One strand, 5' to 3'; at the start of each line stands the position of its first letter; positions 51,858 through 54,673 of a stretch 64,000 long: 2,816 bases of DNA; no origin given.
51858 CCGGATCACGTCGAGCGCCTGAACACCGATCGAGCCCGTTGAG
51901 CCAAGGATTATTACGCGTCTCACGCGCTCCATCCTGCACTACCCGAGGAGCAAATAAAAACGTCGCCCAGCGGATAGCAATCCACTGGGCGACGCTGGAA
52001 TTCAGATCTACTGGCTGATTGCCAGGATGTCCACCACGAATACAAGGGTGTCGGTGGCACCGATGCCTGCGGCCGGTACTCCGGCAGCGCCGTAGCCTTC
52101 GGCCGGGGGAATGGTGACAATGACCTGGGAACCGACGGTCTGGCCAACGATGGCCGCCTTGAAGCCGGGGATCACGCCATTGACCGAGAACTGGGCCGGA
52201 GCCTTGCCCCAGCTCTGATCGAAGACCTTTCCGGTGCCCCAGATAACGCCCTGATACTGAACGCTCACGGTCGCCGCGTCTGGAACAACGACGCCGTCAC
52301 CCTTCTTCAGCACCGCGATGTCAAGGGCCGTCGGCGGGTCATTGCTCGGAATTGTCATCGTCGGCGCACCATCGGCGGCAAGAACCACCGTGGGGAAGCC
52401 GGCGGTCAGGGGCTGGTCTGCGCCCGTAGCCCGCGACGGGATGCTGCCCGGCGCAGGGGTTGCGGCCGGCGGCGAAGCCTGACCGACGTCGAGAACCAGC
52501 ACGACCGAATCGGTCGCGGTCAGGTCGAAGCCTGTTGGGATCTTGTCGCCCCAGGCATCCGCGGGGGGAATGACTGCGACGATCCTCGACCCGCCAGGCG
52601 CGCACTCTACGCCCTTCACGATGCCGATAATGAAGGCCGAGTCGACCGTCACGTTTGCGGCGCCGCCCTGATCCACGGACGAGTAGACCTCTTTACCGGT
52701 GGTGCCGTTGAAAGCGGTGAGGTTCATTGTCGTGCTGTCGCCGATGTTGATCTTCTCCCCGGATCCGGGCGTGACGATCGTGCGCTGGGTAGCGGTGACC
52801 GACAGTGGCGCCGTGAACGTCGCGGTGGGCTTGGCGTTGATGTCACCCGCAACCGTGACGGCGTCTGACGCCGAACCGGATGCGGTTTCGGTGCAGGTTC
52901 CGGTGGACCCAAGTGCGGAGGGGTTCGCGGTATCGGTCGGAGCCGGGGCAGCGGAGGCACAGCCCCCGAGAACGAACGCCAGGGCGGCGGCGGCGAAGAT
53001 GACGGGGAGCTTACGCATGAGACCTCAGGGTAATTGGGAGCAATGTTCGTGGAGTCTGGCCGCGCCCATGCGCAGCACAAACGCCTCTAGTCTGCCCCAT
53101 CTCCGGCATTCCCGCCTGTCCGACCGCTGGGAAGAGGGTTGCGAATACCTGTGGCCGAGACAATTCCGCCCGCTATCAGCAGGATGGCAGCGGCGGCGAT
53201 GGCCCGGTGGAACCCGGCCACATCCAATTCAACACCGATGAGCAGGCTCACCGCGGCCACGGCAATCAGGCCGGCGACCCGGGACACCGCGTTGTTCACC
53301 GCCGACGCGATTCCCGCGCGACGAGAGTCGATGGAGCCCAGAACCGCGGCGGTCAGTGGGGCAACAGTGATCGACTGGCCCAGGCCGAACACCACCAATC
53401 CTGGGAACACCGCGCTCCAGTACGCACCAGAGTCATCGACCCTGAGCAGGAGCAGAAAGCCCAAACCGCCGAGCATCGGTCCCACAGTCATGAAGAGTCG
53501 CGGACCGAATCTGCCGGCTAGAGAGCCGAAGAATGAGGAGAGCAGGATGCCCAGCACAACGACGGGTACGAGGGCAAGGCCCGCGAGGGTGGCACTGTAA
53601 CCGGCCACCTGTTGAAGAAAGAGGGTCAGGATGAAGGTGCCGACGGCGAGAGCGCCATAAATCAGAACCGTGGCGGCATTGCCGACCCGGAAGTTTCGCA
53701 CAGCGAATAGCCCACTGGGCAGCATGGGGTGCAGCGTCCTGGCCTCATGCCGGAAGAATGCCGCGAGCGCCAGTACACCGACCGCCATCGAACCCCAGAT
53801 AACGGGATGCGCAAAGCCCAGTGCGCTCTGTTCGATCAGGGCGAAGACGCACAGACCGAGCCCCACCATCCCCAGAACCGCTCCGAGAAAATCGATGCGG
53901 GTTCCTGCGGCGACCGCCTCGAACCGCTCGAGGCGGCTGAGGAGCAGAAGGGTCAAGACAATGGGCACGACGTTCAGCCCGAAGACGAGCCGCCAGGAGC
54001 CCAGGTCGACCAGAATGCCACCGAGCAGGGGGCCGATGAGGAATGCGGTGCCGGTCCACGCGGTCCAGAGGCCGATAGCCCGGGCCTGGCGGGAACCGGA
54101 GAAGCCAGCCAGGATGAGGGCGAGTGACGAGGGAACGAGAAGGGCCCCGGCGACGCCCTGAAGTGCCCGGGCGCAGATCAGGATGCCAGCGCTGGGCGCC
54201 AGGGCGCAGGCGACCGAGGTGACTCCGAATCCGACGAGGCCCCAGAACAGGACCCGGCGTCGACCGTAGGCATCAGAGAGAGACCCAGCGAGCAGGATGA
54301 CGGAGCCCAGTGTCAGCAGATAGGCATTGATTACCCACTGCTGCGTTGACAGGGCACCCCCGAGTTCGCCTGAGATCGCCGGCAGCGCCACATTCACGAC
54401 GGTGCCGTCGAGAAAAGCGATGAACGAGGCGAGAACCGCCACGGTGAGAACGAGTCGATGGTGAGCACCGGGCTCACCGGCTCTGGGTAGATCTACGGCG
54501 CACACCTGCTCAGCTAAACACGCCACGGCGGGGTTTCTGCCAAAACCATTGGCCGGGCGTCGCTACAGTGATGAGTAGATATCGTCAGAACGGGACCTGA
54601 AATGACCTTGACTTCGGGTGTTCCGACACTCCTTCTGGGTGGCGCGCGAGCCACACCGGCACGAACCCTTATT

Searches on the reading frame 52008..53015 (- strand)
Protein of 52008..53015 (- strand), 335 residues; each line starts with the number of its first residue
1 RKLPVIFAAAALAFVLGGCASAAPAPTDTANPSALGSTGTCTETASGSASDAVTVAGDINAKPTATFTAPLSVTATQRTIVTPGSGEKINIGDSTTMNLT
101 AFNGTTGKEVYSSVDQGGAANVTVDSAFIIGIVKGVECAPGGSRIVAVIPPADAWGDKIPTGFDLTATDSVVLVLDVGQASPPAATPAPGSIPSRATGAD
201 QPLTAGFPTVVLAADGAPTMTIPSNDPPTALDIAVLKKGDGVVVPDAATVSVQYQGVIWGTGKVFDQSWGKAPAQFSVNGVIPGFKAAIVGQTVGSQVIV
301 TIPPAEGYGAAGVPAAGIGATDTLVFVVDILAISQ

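Call 7: search_protein_families(library=ncbifam, proteins=[window:52008-53015:-], max_evalue=0.00001)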
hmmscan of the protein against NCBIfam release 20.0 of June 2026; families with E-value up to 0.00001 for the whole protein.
window:52008-53015:- (335 aa): 3 families
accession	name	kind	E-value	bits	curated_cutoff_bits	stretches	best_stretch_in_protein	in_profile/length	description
NF008150.0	PRK10902.1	equivalog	1.2e-17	64.2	215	1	233-333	150-248/271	FKBP-type peptidyl-prolyl cis-trans isomerase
NF008602.0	PRK11570.1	subfamily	1.2e-15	58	198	1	229-333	102-205/206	FKBP-type peptidyl-prolyl cis-trans isomerase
NF053689.1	BamJ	equivalog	1e-12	48.7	100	1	247-328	97-182/184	BamJ family beta-barrel-assembly machinery protein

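Call 8: search_protein_families(library=pfam, proteins=[window:52008-53015:-], max_evalue=0.00001)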
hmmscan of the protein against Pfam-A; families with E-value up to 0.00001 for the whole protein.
window:52008-53015:- (335 aa): 1 family
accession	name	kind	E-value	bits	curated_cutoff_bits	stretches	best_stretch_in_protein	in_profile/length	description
PF00254.34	FKBP_C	-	1.8e-23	83.1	21.1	1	247-330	8-93/94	FKBP-type peptidyl-prolyl cis-trans isomerase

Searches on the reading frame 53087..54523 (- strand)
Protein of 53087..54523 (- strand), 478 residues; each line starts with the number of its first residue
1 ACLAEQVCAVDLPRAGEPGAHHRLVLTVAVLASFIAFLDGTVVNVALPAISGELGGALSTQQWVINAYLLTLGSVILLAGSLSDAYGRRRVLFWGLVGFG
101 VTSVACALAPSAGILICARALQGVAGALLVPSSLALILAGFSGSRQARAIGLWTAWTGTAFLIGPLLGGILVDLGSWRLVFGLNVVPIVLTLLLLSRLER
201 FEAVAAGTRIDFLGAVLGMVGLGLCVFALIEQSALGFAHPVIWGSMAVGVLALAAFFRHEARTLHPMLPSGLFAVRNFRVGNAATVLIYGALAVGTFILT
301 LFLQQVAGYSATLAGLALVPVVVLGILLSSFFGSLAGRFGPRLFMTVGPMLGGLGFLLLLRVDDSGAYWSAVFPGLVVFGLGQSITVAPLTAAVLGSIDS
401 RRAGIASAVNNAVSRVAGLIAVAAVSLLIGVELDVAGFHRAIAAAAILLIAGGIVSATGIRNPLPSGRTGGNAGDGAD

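Call 7: search_protein_families(library=ncbifam, proteins=[window:53087-54523:-], max_evalue=0.00001)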
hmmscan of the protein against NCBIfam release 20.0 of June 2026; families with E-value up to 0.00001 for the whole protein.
window:53087-54523:- (478 aa): 45 families (the best 25 are shown)
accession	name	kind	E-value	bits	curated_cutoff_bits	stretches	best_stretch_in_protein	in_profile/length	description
TIGR00711.1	efflux_EmrB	subfamily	4.4e-68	230.2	230.2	1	26-429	4-408/485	DHA2 family efflux MFS transporter permease subunit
NF000391.1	EmrB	exception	3.8e-47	161.1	925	1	25-424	11-413/501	multidrug efflux MFS transporter permease subunit EmrB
NF012180.1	tet_MFS_43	exception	3.8e-45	154.8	999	1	27-431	24-429/484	tetracycline efflux MFS transporter Tet(43)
NF033896.2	MFS_LfrA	equivalog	2.1e-44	152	825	1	22-427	18-422/504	efflux MFS transporter LfrA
NF000031.1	MFS_efflux_LmrA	exception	2.4e-44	151.8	850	1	26-451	34-462/484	lincomycin efflux MFS transporter Lmr(A)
NF000025.1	MFS_efflux_tcmA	exception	2.2e-42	145.5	999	1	12-430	15-432/538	tetracenomycin C efflux MFS transporter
NF012169.0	qepA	equivalog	7e-39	133.8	1075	1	25-447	22-435/511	fluoroquinolone efflux MFS transporter QepA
NF011571.1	PRK14995.1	subfamily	7.4e-39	133.8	701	1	23-429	5-411/493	SmvA family efflux MFS transporter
NF000089.1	qac_MFS_AB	exception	6.6e-34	117.6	900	1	26-439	21-439/514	QacA/B family quaternary ammonium compound efflux MFS transporter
NF007799.0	PRK10504.1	subfamily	3.7e-32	111.8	426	1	23-431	9-415/471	multidrug transporter subunit MdtD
NF000009.1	tet_MFS_Tcr3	exception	3.2e-23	82.1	1000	1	16-432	20-446/512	tetracycline efflux MFS transporter Tcr3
NF000218.1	FexA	exception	1.9e-22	79.6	900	1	22-411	19-411/475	chloramphenicol/florfenicol efflux MFS transporter FexA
NF012185.0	tet_MFS_L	exception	4.9e-21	75.2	925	1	22-433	12-412/457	tetracycline efflux MFS transporter Tet(L)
NF000060.1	MFS_efflux_LmrB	exception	6.7e-21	74.6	800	1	28-434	21-429/479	lincomycin efflux MFS transporter Lmr(B)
TIGR00710.1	efflux_Bcr_CflA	subfamily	6.4e-20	71.9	200.9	1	24-194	6-176/385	Bcr/CflA family efflux MFS transporter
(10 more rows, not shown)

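Call 8: search_protein_families(library=pfam, proteins=[window:53087-54523:-], max_evalue=0.00001)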
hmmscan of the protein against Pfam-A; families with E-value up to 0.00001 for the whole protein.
window:53087-54523:- (478 aa): 1 family
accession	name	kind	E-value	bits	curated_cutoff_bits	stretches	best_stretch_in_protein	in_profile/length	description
PF07690.21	MFS_1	-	1.1e-43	149.9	33.4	1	30-421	2-346/347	Major Facilitator Superfamily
